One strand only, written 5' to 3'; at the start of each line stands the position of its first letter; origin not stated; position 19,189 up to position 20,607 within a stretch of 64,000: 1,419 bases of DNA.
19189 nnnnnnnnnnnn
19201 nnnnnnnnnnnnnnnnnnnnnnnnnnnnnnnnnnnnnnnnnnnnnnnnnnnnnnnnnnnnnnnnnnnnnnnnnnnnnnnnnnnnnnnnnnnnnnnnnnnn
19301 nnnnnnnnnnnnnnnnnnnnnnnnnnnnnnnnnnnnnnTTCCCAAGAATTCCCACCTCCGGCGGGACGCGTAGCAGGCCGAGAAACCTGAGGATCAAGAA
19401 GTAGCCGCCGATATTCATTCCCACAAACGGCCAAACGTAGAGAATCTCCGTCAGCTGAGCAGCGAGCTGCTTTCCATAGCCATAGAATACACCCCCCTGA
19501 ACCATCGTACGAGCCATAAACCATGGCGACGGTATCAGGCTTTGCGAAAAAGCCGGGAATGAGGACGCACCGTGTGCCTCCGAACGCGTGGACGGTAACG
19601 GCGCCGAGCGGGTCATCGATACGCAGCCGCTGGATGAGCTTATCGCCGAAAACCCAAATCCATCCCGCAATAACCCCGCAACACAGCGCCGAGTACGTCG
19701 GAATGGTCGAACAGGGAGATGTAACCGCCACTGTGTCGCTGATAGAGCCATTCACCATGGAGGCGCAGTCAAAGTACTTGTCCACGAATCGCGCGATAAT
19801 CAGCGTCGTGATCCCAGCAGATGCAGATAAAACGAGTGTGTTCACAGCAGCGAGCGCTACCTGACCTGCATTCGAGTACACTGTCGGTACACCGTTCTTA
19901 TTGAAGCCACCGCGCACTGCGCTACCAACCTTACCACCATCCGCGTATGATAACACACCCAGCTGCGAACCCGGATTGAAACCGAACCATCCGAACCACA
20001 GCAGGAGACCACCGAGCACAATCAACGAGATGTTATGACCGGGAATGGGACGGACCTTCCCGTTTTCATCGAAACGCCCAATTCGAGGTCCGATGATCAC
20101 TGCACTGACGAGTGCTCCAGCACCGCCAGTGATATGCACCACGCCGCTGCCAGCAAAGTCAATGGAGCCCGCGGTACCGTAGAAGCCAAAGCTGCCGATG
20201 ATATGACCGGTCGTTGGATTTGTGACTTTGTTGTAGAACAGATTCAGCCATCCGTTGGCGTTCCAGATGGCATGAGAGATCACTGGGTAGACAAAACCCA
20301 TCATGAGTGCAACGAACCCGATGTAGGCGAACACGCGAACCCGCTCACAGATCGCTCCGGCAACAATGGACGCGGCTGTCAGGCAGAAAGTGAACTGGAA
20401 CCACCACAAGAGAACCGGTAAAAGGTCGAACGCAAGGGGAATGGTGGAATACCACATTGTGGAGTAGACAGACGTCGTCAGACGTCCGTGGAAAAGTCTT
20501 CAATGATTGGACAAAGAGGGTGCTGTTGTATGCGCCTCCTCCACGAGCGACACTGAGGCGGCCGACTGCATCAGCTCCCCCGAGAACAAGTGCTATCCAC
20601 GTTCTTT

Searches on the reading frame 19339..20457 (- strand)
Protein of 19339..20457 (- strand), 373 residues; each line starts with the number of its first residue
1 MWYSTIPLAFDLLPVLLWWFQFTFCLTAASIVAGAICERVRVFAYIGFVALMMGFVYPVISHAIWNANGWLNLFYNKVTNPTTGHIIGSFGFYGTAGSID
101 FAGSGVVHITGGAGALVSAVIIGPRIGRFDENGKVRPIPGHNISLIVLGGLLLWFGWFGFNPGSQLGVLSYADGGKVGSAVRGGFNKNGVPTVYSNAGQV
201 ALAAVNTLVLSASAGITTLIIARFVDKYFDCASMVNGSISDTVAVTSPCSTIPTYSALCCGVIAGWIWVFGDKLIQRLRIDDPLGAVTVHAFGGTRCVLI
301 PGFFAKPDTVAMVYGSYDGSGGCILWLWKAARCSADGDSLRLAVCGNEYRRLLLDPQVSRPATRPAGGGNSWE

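Call 15: search_protein_families(library=pfam, proteins=[window:19339-20457:-], max_evalue=0.001)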
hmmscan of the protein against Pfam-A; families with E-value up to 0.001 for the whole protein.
window:19339-20457:- (373 aa): 1 family
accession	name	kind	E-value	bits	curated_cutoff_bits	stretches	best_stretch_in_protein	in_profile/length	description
PF00909.26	Ammonium_transp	-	1.5e-64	218.6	23.2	1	13-310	83-331/399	Ammonium Transporter Family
